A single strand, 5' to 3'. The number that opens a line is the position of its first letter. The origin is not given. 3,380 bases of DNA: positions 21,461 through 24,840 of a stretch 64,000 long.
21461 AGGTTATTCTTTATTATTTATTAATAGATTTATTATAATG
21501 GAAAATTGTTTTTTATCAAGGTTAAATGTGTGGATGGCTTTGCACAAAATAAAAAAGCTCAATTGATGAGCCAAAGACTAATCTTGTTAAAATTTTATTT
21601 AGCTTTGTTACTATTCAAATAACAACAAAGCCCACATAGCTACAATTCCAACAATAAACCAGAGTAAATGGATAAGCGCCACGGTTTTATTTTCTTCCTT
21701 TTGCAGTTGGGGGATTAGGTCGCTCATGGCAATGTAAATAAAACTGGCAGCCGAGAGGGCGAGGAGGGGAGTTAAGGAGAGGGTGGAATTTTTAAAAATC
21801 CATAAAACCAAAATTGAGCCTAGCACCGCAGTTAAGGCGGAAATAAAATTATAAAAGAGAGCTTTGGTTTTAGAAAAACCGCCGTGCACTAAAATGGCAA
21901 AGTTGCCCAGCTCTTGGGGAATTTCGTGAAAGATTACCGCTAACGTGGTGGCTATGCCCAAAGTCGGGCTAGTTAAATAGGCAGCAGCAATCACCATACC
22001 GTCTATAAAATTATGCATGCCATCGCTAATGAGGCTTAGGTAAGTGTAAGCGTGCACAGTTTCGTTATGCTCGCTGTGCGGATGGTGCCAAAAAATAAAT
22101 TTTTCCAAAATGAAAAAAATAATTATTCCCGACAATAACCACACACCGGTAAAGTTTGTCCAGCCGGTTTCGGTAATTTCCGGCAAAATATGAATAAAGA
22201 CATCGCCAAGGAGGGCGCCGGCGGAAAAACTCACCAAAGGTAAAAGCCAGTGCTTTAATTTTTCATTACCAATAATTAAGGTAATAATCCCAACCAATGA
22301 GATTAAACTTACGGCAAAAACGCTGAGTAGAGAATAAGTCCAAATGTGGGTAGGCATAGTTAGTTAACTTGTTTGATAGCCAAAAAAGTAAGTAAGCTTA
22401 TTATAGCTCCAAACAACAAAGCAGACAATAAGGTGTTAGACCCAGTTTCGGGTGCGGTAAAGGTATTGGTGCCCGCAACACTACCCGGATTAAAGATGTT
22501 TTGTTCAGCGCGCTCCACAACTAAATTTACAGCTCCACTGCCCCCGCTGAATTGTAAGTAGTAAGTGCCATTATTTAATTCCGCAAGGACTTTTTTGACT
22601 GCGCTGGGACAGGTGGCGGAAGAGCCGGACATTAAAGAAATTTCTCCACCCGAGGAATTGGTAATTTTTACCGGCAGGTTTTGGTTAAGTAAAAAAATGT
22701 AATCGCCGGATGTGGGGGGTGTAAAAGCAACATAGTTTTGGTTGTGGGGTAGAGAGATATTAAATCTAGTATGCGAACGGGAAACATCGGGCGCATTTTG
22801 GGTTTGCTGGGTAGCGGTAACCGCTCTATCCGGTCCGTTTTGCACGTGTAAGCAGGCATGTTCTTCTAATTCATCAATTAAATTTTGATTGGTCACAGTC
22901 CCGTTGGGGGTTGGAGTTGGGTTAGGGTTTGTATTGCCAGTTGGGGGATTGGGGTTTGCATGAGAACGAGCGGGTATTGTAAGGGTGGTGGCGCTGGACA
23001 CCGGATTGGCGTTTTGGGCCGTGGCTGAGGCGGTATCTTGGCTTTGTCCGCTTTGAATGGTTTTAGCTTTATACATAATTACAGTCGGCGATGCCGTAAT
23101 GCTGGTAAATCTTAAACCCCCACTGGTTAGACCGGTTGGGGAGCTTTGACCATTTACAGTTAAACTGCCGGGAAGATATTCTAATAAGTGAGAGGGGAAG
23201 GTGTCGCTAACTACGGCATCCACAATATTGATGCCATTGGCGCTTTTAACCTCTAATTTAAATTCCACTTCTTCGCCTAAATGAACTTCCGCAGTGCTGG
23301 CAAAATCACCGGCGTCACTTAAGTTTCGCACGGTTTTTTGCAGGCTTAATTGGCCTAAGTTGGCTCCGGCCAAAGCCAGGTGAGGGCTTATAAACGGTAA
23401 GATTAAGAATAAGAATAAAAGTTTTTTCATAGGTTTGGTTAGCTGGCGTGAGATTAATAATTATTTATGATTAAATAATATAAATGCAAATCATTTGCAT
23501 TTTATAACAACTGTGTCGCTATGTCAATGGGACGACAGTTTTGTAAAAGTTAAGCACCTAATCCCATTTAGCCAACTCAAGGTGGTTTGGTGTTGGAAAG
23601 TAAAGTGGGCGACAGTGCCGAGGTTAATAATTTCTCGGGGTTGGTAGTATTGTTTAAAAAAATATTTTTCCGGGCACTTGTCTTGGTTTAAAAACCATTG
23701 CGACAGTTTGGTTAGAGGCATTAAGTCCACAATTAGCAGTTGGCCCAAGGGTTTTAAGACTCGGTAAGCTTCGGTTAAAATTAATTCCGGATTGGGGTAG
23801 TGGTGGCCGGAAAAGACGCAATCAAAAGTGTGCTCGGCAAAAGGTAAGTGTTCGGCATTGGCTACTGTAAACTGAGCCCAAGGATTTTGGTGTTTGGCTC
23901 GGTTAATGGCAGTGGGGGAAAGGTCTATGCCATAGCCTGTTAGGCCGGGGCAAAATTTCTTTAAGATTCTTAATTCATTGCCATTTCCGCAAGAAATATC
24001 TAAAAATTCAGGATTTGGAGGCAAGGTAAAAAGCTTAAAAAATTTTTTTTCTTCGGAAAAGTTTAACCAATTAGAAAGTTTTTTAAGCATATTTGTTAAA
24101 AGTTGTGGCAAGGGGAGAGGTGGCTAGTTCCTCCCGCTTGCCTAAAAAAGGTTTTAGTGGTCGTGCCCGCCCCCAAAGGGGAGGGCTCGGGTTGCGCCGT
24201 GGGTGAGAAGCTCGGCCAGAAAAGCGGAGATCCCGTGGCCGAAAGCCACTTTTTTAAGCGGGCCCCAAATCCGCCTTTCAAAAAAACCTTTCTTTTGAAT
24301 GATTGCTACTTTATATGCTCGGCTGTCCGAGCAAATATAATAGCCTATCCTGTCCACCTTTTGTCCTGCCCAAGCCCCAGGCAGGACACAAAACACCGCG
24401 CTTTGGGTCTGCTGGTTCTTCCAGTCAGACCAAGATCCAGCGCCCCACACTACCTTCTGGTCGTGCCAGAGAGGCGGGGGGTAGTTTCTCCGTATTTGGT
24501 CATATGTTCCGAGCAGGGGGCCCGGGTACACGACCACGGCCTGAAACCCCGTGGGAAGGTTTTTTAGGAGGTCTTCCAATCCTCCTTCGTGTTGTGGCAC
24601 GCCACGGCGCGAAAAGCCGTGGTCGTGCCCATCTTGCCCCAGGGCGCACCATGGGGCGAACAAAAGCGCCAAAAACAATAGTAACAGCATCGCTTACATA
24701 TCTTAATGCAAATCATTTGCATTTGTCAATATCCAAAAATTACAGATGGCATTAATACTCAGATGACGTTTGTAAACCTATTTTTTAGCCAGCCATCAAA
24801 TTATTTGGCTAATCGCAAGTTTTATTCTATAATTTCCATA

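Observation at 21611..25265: Putative Zur-like regulon: two perfect 7-1-7 palindromic boxes, ZIP transporter, Fur-family regulator and a GC-rich His-motif secreted protein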

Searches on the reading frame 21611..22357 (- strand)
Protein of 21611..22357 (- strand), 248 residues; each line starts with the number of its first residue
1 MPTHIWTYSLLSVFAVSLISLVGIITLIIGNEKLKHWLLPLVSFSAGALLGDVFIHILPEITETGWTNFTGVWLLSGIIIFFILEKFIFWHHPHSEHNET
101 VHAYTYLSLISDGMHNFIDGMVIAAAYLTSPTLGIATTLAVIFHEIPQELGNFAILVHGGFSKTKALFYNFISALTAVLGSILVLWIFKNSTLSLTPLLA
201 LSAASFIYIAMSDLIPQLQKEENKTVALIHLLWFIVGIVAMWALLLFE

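Call 6: search_protein_families(library=pfam, proteins=[window:21611-22357:-], max_evalue=0.01)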
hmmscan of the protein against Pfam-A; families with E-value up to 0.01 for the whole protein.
window:21611-22357:- (248 aa): 1 family
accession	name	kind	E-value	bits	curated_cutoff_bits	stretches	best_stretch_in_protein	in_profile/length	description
PF02535.28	Zip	-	1.8e-39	136.3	35.1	2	94-243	167-321/323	ZIP Zinc transporter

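Call 10: search_protein_families(library=ncbifam, proteins=[window:21611-22357:-], max_evalue=0.01)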
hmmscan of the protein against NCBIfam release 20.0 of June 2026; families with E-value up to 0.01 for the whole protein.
window:21611-22357:- (248 aa): 1 family
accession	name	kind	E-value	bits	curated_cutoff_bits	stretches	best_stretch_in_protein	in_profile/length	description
NF003243.0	PRK04201.1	equivalog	2e-17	63.3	252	1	9-241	9-258/266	zinc transporter ZupT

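Call 76: search_solved_structures(query=window:21611-22357:-, max_evalue=0.001)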
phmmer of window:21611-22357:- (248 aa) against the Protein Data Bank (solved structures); distinct sequences matched with E-value up to 0.001: 5.
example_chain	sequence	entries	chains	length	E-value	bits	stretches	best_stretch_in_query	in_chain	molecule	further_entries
8ght_A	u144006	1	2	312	1e-06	31.8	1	43-232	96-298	Putative membrane protein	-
5tsa_A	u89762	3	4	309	1e-06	31.8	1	73-232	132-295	Membrane protein | Putative membrane protein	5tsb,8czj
8j1m_A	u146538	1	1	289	1e-06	31.7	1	73-232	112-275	Putative membrane protein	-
7z6m_A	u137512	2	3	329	1.3e-06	31.4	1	43-232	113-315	Putative membrane protein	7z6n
6pgi_A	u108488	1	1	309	1.3e-05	28.1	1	73-232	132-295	BbZIP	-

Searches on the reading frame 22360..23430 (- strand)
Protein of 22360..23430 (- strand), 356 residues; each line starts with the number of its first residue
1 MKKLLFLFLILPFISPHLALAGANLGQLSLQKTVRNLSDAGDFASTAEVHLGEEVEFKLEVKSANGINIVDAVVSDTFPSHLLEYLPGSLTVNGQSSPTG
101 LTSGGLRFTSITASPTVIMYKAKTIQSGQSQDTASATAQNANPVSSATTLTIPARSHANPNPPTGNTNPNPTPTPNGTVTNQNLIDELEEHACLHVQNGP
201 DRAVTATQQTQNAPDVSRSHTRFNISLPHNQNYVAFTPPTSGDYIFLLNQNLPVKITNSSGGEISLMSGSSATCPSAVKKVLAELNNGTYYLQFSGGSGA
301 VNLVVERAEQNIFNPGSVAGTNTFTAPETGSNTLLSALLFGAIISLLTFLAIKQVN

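Call 6: search_protein_families(library=pfam, proteins=[window:22360-23430:-], max_evalue=0.01)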
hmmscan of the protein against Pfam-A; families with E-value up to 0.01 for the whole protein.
window:22360-23430:- (356 aa): 0 families

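Call 10: search_protein_families(library=ncbifam, proteins=[window:22360-23430:-], max_evalue=0.01)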
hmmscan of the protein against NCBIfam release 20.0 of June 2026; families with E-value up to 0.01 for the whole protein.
window:22360-23430:- (356 aa): 1 family
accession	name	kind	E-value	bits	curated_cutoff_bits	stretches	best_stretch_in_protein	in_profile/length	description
TIGR01451.2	B_ant_repeat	repeat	8.3e-08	32.1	24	1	44-94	3-52/53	DUF11 type repeat protein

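Call 65: find_homologous_proteins(query=window:22360-23430:-, max_evalue=0.001)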
Query window:22360-23430:- (356 aa): 3 proteins with E <= 0.001 among 8000 candidates.
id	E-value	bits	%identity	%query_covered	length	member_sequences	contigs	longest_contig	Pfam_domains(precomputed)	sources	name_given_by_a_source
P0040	7.4e-226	767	100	100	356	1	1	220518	-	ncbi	-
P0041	2.2e-208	709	92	100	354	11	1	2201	-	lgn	-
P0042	2.5e-152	525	68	100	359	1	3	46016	-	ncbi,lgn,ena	-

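Call 67: find_encoding_contigs(protein=P0040, flank=1000, max_places=2)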
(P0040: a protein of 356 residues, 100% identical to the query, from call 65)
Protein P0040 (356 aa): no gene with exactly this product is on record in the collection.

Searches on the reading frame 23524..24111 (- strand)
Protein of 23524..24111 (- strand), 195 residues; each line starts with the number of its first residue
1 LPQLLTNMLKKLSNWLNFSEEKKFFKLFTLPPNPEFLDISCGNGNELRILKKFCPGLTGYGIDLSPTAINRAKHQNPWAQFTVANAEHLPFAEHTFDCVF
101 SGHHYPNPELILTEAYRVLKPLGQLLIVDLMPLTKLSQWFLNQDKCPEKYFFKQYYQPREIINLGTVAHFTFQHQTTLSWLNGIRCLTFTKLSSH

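Call 6: search_protein_families(library=pfam, proteins=[window:23524-24111:-], max_evalue=0.01)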
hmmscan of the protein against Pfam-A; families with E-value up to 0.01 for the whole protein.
window:23524-24111:- (195 aa): 7 families
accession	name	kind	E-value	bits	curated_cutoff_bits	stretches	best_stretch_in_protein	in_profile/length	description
PF08241.18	Methyltransf_11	-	6.1e-21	75.3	21.2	1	37-127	1-95/95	Methyltransferase domain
PF13649.12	Methyltransf_25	-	4.7e-17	62.9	27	1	37-123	2-97/97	Methyltransferase domain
PF13847.12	Methyltransf_31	-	1.2e-14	54.6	27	1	35-131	6-113/145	Methyltransferase domain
PF13489.12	Methyltransf_23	-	1.1e-11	45.2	27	1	28-164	17-153/164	Methyltransferase domain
PF08242.18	Methyltransf_12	-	2e-09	38.5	30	1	37-124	1-97/98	Methyltransferase domain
PF01209.24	Ubie_methyltran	-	1.4e-07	31.6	20.1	1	33-130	48-154/233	ubiE/COQ5 methyltransferase family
PF07021.18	MetW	-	0.0019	18.3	21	1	31-118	12-101/193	Methionine biosynthesis protein MetW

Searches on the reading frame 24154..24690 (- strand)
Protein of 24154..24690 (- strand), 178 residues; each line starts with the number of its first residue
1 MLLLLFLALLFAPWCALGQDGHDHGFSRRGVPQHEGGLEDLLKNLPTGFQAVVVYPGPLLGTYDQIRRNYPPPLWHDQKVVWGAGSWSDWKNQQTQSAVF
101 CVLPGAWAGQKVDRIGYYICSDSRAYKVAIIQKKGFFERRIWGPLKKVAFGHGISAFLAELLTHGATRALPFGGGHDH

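Call 6: search_protein_families(library=pfam, proteins=[window:24154-24690:-], max_evalue=0.01)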
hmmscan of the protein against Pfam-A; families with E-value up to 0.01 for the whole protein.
window:24154-24690:- (178 aa): 0 families

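Call 10: search_protein_families(library=ncbifam, proteins=[window:24154-24690:-], max_evalue=0.01)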
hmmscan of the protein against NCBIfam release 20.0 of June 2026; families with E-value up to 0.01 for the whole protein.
window:24154-24690:- (178 aa): 0 families

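Call 29: find_homologous_proteins(query=window:24154-24690:-, max_evalue=0.001)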
Query window:24154-24690:- (178 aa): 2 proteins with E <= 0.001 among 93 candidates.
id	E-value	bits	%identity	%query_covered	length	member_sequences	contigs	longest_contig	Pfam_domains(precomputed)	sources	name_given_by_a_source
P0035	8.1e-108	376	89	94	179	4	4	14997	-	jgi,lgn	jgi:hypothetical protein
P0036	1.6e-89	317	84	89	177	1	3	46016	-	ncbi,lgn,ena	-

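Call 38: search_protein_representatives(alignment_id=A2)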
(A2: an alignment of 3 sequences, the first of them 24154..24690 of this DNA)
Query: 3 sequences, 179 profile positions. Proteins with E-value up to 0.001 (for the whole library): 4; up to 1e-10: 3; up to 1e-30: 1. The best 4 are listed.
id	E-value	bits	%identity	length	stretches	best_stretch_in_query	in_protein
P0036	8.0e-110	380.6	-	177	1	1-177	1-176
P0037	4.6e-25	104.4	-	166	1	3-173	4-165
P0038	2.1e-23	99.0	-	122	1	46-173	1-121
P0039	2.3e-04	37.0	-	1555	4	144-178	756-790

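Call 40: find_encoding_contigs(protein=P0037, flank=6000, max_places=2)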
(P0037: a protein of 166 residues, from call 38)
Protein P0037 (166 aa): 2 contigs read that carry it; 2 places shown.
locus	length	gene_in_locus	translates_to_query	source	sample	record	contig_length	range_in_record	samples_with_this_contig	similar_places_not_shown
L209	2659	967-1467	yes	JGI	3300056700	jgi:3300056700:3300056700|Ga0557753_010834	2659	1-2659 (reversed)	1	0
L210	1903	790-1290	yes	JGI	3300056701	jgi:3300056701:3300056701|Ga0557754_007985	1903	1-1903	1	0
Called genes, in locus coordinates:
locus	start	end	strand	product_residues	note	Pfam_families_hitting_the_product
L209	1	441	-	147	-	?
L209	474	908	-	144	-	PF01475:FUR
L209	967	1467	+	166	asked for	-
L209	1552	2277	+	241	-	PF02535:Zip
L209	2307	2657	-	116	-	?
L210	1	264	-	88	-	?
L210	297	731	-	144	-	PF01475:FUR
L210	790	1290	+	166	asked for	-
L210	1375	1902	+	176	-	?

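Call 42: predict_structure(alignment_id=A2)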
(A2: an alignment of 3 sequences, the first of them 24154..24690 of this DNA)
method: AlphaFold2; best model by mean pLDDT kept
length: 178 residues; sequences in the alignment: 3
mean_pLDDT: 43.9   pTM: 0.34
mean pLDDT of the five models: 43.9, 37.6, 36.9, 36.8, 35.0
residues with pLDDT >= 90: 0; 70-90: 0; 50-70: 49; < 50: 129
segments of 3 or more residues with pLDDT < 50: 13-49, 56-58, 75-78, 84-86, 88-97, 104-117, 119-156, 163-178
pLDDT, mean of each block of 10 residues (from residue 1): 63 44 29 39 46 51 52 49 48 49 44 45 40 37 34 47 39 32
secondary structure, 60 per line:
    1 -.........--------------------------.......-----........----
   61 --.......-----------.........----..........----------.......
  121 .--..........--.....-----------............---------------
elements in order: H2-10 H37-43 E49-56 H63-69 E81-89 E94-103 E114-121 E124-133 E136-140 H152-163

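Call 61: predict_structure(alignment_id=A4)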
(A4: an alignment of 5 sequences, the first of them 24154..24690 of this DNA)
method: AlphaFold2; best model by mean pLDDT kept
length: 178 residues; sequences in the alignment: 5
mean_pLDDT: 57.7   pTM: 0.48
mean pLDDT of the five models: 57.7, 50.4, 49.0, 46.4, 44.0
residues with pLDDT >= 90: 0; 70-90: 50; 50-70: 74; < 50: 54
segments of 3 or more residues with pLDDT < 50: 11-35, 151-178
pLDDT, mean of each block of 10 residues (from residue 1): 54 35 30 50 71 66 71 76 63 63 71 76 76 71 52 42 36 30
secondary structure, 60 per line:
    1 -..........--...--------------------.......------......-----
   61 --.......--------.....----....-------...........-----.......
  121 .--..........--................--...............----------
elements in order: H2-11 H37-43 E50-55 H63-69 E78-82 H87-90 E98-104 H105-108 E114-121 E124-133 H136-151 H154-168

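Call 66: fold_search(model_id=the predicted structure, library=pdb)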
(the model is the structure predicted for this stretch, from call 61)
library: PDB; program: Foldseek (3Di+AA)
matches with E <= 10: 677; with E <= 0.001: 0
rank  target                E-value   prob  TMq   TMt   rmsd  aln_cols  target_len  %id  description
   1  1v7p_B                3.2e-01  0.07  0.13  0.17  13.8       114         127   11  Structure of EMS16-alpha2-I domain complex (released 2004-09-07)
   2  9xps_8                4.1e-01  0.14  0.17  0.15  14.2       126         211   14  The neck structure of the Phage Phikz (released 2026-02-11)
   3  9rcs_B                4.3e-01  0.04  0.10  0.13  14.4        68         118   15  Cardioderma bat coronavirus KY43 receptor binding domain in complex with human CEACAM6 (released 2026-04-08)
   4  8aa5_DP1              4.9e-01  0.20  0.21  0.15   9.7       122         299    9  Cryo-EM structure of the strand transfer complex of the TnsB transposase (type V-K CRISPR-associated transposon) (released 2022-10-19)
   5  2gf6_C                5.8e-01  0.06  0.14  0.18   8.6        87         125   10  CRYSTAL STRUCTURE OF A PUTATIVE THIOESTERASE (SSO2295) FROM SULFOLOBUS SOLFATARICUS AT 1.91 A RESOLUTION (released 2006-04-18)
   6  9grx_0                6.2e-01  0.08  0.19  0.20  10.7       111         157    9  NDH-PSI-LHCI supercomplex from S. oleracea (released 2025-02-12)
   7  2wkh_B                6.2e-01  0.04  0.08  0.06  18.4        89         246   11  Crystal structure of the acyl-enzyme OXA-10 K70C-Ampicillin at pH 7 (released 2010-08-25)
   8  2wgv_B                6.9e-01  0.05  0.09  0.07  16.8        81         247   15  Crystal structure of the OXA-10 V117T mutant at pH 6.5 inhibited by a chloride ion (released 2010-05-19)
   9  1xki                  7.3e-01  0.12  0.15  0.20  13.8        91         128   12  Crystal structure of human tear lipocalin/von Ebners gland protein (released 2004-10-19)
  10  2x01_B                7.3e-01  0.05  0.09  0.07  16.9        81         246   15  CRYSTAL STRUCTURE OF THE OXA-10 S67A MUTANT AT PH 7 (released 2010-12-08)
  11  8iha_A                7.8e-01  0.06  0.12  0.15  15.1       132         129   10  Polyketone cyclase Rv2186c in Mycobacterium tuberculosis H37Rv (released 2024-03-06)
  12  1ut7_A                8.2e-01  0.03  0.11  0.12  10.4        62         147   18  Structure of the conserved domain of ANAC, a member of the NAC family of transcription factors (released 2004-03-19)
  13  9xps_6                8.7e-01  0.08  0.16  0.13  11.9       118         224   14  The neck structure of the Phage Phikz (released 2026-02-11)
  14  9ixq_A                8.7e-01  0.05  0.09  0.07  16.8        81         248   15  Crystal structure of OXA-17 (released 2024-10-23)
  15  6inc                  8.7e-01  0.04  0.13  0.12  12.3       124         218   13  Crystal structure of an acetolactate decarboxylase from Klebsiella pneumoniae (released 2019-01-16)
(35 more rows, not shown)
